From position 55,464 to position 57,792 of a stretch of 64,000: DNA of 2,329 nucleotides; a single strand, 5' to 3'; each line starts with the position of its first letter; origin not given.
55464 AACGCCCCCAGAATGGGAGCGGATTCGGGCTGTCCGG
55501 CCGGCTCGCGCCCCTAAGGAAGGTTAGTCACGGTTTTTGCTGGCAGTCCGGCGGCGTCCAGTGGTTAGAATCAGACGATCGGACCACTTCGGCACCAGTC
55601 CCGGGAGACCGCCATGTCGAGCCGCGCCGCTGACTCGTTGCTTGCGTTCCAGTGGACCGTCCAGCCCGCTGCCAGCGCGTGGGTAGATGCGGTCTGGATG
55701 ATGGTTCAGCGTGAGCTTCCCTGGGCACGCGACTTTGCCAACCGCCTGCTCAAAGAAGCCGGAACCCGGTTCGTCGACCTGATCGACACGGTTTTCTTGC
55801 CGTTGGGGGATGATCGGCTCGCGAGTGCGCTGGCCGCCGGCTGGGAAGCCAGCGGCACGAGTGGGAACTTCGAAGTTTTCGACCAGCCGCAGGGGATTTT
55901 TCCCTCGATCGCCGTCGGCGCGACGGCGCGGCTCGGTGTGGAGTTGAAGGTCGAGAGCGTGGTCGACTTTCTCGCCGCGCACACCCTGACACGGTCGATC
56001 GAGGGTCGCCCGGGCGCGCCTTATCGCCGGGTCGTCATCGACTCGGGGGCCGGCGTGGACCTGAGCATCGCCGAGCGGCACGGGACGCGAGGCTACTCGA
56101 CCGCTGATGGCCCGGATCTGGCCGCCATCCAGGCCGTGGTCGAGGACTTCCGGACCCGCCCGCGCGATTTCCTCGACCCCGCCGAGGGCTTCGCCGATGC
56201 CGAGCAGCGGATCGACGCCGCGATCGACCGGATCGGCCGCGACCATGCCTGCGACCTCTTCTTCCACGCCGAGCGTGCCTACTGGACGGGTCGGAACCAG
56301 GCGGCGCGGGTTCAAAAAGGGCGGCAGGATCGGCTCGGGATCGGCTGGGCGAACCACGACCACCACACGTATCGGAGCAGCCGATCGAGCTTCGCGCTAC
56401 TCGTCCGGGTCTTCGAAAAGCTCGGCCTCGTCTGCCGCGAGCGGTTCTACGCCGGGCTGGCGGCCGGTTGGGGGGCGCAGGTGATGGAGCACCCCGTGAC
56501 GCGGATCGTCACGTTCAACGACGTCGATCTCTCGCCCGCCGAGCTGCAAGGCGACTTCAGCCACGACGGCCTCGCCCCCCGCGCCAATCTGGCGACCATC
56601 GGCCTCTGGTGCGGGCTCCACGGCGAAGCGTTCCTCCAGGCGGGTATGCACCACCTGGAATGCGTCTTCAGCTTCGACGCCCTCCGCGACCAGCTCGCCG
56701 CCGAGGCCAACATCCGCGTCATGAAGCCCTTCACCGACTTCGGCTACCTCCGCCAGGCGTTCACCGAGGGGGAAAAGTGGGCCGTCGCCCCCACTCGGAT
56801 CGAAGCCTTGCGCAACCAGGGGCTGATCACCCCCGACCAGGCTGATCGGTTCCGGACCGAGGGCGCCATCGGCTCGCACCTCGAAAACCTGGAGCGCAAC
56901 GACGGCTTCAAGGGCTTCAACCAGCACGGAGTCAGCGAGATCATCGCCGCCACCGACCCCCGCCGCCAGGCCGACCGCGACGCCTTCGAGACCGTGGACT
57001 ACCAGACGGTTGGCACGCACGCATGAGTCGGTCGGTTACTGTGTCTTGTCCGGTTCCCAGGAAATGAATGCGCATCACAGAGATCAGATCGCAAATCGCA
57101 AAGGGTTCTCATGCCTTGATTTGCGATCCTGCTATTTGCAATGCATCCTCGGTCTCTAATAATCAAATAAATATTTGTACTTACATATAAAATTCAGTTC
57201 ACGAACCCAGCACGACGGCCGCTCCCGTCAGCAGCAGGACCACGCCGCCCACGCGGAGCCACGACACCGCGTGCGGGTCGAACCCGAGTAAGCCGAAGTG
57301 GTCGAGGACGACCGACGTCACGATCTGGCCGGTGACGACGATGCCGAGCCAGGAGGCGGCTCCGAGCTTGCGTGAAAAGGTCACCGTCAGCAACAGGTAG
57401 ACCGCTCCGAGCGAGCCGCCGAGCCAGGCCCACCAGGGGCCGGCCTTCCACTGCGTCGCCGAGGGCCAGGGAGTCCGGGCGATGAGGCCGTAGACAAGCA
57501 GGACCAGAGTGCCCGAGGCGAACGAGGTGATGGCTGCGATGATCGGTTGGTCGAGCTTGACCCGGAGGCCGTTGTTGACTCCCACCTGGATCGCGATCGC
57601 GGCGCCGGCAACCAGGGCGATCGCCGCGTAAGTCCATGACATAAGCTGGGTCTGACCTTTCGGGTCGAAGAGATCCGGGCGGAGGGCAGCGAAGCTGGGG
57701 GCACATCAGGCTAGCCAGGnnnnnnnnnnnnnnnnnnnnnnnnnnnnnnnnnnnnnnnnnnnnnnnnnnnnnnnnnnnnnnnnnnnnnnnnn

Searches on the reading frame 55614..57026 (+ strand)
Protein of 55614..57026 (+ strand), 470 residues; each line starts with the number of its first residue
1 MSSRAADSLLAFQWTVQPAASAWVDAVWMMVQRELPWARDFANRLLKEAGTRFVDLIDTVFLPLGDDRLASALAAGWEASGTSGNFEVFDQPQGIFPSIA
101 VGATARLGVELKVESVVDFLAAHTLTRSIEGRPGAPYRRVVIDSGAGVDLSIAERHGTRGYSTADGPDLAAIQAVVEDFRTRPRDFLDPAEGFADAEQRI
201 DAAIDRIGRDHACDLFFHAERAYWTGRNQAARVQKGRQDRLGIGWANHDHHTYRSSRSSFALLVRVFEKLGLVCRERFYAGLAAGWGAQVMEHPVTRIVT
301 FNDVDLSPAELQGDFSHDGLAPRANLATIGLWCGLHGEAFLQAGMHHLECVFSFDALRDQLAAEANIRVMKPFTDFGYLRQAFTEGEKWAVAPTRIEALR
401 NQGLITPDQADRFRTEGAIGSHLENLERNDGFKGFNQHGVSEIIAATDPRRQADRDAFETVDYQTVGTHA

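Call 16: search_protein_families(library=pfam, proteins=[window:55614-57026:+], max_evalue=0.01)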
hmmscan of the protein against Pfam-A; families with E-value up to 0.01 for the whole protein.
window:55614-57026:+ (470 aa): 0 families

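Call 22: find_encoding_contigs(protein=window:55614-57026:+, flank=10000, max_places=10)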
Protein window:55614-57026:+ (470 aa): no gene with exactly this product is on record in the collection.

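Call 25: find_homologous_proteins(query=window:55614-57026:+, max_evalue=1e-20)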
Query window:55614-57026:+ (470 aa): 6701 proteins with E <= 1e-20 among 8000 candidates; the best 120 are listed.
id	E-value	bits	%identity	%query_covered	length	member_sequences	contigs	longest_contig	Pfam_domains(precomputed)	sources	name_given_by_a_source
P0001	3.0e-234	796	77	97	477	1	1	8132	-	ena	-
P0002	3.0e-227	773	75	98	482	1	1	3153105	-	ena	-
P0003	3.6e-227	773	75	98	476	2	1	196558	-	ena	-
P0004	6.9e-227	772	75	98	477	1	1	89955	-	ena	-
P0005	7.3e-223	759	73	99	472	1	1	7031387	-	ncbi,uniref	ncbi:hypothetical protein TA3x_005534 [Tundrisphaera sp. TA3]|uniref:hypothetical protein n=1 Tax=Tu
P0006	3.0e-221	753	73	99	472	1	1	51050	-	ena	-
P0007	4.6e-218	743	72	99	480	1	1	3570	-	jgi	jgi:hypothetical protein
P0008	5.4e-217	739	71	99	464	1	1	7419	-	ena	-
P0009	7.6e-217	739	70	99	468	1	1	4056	-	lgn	-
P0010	3.3e-216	737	71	99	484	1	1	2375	-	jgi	jgi:hypothetical protein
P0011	3.3e-216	737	71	99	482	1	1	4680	-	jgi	jgi:hypothetical protein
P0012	1.2e-215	735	70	99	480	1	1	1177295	-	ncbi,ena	-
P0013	2.3e-214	731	69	98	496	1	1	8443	-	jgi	jgi:hypothetical protein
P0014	2.2e-212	724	70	98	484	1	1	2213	-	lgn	-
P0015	2.5e-212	724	69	99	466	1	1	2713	-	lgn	-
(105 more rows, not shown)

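Call 26: find_encoding_contigs(protein=P0002, flank=10000, max_places=3)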
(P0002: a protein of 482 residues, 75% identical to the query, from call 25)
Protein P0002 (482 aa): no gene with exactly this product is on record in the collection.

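Call 27: find_encoding_contigs(protein=P0005, flank=10000, max_places=3)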
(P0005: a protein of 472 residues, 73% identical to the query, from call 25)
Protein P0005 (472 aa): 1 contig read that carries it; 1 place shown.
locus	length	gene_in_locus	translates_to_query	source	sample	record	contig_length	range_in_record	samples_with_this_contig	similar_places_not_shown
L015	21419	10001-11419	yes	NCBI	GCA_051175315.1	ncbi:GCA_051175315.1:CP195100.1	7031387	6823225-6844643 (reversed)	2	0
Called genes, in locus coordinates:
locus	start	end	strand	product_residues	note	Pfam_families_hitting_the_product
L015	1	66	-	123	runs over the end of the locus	PF06170:DUF983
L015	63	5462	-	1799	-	PF04734:Ceramidase_alk, PF23500:DUF7133, PF13646:HEAT_2, PF00034:Cytochrom_C (faint), PF13442:Cytochrome_CBB3 (faint)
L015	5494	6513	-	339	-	PF00781:DAGK_cat, PF19279:YegS_C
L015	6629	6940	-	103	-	-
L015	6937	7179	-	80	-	-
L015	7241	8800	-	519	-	PF00171:Aldedh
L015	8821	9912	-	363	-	PF03435:Sacchrp_dh_NADP, PF13460:NAD_binding_10, PF16653:Sacchrp_dh_C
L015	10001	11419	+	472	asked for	-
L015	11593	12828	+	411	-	PF00561:Abhydrolase_1, PF12146:Hydrolase_4, PF12697:Abhydrolase_6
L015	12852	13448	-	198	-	-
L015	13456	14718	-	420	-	PF01757:Acyl_transf_3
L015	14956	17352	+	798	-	PF00069:Pkinase, PF07714:PK_Tyr_Ser-Thr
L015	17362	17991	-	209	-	PF00857:Isochorismatase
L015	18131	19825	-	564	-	PF13385:Laminin_G_3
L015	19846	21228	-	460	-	PF07394:DUF1501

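Call 28: find_encoding_contigs(protein=P0003, flank=10000, max_places=3)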
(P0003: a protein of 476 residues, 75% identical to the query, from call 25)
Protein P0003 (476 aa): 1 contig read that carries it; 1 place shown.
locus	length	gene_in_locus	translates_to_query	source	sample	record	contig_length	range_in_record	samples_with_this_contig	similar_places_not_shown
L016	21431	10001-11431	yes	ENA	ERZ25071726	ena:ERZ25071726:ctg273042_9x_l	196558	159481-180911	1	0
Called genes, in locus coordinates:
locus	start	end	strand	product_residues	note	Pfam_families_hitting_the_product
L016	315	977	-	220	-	-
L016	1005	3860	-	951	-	PF02629:CoA_binding (weak), PF13380:CoA_binding_2, PF13607:Succ_CoA_lig, PF13549:ATP-grasp_5, PF13302:Acetyltransf_3, PF00583:Acetyltransf_1, PF13508:Acetyltransf_7 (weak), PF08445:FR47 (faint)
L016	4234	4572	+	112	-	PF13360:PQQ_2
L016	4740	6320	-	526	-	PF00069:Pkinase, PF01636:APH, PF03109:ABC1 (faint), PF07714:PK_Tyr_Ser-Thr, PF00069:Pkinase, PF14531:Kinase-like (weak)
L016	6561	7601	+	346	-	PF13593:SBF_like, PF01758:SBF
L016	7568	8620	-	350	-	PF01547:SBP_bac_1, PF13531:SBP_bac_11, PF13416:SBP_bac_8, PF13343:SBP_bac_6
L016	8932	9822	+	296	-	-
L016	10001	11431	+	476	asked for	-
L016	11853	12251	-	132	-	-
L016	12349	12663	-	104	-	-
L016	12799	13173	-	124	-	-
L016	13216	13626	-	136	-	-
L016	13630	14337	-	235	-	PF00702:Hydrolase, PF13419:HAD_2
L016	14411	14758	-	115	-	PF00543:P-II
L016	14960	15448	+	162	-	PF04542:Sigma70_r2 (weak), PF08281:Sigma70_r4_2, PF04545:Sigma70_r4 (weak)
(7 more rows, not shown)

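Call 43: find_encoding_contigs(protein=P0001, flank=10000, max_places=3)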
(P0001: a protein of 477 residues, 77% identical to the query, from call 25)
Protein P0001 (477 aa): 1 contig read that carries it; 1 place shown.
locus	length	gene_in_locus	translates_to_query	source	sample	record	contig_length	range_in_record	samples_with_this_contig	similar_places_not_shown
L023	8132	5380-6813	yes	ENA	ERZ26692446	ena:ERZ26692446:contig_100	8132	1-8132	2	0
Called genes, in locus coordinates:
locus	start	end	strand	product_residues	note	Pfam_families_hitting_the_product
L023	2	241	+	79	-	?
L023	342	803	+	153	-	-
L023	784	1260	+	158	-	-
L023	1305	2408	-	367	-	PF00069:Pkinase, PF07714:PK_Tyr_Ser-Thr, PF14531:Kinase-like (weak)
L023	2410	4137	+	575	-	PF13593:SBF_like, PF01758:SBF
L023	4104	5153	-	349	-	PF01547:SBP_bac_1, PF13531:SBP_bac_11, PF13416:SBP_bac_8, PF13343:SBP_bac_6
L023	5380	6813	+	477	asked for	-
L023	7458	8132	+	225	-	?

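Call 44: find_encoding_contigs(protein=P0004, flank=10000, max_places=3)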
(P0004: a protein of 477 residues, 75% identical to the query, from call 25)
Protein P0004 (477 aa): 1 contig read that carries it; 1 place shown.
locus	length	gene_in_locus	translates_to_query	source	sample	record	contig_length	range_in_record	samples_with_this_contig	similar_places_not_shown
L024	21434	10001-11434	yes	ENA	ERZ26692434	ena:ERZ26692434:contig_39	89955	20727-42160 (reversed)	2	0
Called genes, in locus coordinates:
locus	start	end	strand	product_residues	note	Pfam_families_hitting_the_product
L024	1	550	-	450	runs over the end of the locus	PF09861:Lar_N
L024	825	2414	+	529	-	PF00132:Hexapep (faint), PF25087:GMPPB_C (faint), PF25084:LbH_EIF2B (faint)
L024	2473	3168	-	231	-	PF00753:Lactamase_B, PF13483:Lactamase_B_3, PF12706:Lactamase_B_2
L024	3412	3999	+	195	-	PF10604:Polyketide_cyc2 (weak)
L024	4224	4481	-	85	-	-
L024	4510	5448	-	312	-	PF07963:N_methyl (weak), PF07596:SBP_bac_10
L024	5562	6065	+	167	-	PF13664:DUF4149 (weak)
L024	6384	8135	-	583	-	PF00245:Alk_phosphatase, PF00884:Sulfatase (faint), PF00245:Alk_phosphatase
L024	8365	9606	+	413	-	PF00483:NTP_transferase, PF12804:NTP_transf_3 (weak), PF24894:Hexapep_GlmU, PF25247:LbH_GLGC (faint), PF25084:LbH_EIF2B (weak)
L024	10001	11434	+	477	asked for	-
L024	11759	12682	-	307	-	-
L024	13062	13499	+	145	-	-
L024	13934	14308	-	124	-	-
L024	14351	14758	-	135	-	-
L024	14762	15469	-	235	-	PF00702:Hydrolase, PF13419:HAD_2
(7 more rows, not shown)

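Call 74: search_protein_families(library=ncbifam, proteins=[window:55614-57026:+], max_evalue=0.01)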
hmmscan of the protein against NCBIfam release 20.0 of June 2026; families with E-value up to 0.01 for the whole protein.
window:55614-57026:+ (470 aa): 0 families

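Call 75: search_protein_families(library=phrogs, proteins=[window:55614-57026:+], max_evalue=0.01)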
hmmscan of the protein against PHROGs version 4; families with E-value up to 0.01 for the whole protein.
window:55614-57026:+ (470 aa): 0 families

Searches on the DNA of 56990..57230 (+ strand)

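Call 47: search_rna_families(source=window, start=56990, end=57230, threshold=evalue, max_evalue=5)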
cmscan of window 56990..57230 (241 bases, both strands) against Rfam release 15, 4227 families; matches with E-value up to 5: 1.
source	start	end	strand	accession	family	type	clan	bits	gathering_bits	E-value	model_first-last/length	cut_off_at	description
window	57071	57143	-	RF03280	mir-7583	Gene; miRNA;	-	19.4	48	0.22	1-58/58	no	mir-7583 microRNA precursor family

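Call 51: search_dna_similar(query=window:57053-57103:+, collection=plasmids, mode=distant, max_evalue=10, max_rows=10)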
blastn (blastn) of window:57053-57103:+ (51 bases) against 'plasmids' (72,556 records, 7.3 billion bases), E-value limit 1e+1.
Records with a match: 1; places in all: 1; records where one place covers at least 80% of the query: 0.
Best place of each record, by identity: >=99% 1.
By first word of the organism name: Aeromonas 1.
By predicted mobility (MOB-suite, as given by PLSDB): non-mobilizable 1.
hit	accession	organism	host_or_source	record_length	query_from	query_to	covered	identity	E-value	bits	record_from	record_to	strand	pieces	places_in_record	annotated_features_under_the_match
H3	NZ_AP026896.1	Aeromonas caviae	Microbe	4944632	5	23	37%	100.0%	3e+0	36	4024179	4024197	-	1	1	none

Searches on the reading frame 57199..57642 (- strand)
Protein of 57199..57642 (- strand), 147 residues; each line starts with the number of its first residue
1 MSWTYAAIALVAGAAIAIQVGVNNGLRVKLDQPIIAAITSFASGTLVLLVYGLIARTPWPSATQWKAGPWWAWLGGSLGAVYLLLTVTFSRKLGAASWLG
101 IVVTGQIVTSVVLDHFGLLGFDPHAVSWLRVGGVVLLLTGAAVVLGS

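Call 16: search_protein_families(library=pfam, proteins=[window:57199-57642:-], max_evalue=0.01)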
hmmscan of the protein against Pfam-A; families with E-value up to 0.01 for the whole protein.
window:57199-57642:- (147 aa): 1 family
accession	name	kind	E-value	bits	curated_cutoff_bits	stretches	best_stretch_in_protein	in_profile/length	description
PF04657.19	DMT_YdcZ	-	7.3e-38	130.4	24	1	5-142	2-139/140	Putative inner membrane exporter, YdcZ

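Call 64: find_homologous_proteins(query=window:57199-57642:-, max_evalue=1e-20)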
Query window:57199-57642:- (147 aa): 71 proteins with E <= 1e-20 among 2629 candidates.
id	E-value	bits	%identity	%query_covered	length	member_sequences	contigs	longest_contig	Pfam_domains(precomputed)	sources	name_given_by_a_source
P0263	6.1e-85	301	100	100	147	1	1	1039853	PF04657.20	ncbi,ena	-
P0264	8.4e-66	238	73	100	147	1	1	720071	PF04657.20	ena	-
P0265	2.8e-64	233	73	88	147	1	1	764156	PF04657.20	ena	-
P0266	3.0e-64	233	72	88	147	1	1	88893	PF04657.20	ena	-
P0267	1.8e-60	221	68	100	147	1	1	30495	PF04657.20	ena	-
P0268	2.3e-60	221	69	100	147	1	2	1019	PF04657.20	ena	-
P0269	1.3e-59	218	70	80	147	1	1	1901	PF04657.20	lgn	-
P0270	1.5e-59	218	69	89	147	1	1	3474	PF04657.20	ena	-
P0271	2.8e-59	217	69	100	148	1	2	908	PF04657.20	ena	-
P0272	4.3e-59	217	68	88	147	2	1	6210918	PF04657.20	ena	-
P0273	5.3e-59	216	69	100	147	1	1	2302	PF04657.20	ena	-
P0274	9.3e-59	216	67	100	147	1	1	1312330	PF04657.20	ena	-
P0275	2.8e-58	214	68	88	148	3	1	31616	PF04657.20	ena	-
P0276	6.2e-54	200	65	77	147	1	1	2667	PF04657.20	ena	-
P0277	7.7e-51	190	66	89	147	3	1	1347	PF04657.20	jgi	jgi:bacterial/archaeal transporter family-2 protein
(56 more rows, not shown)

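Call 65: find_encoding_contigs(protein=P0264, flank=10000, max_places=3)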
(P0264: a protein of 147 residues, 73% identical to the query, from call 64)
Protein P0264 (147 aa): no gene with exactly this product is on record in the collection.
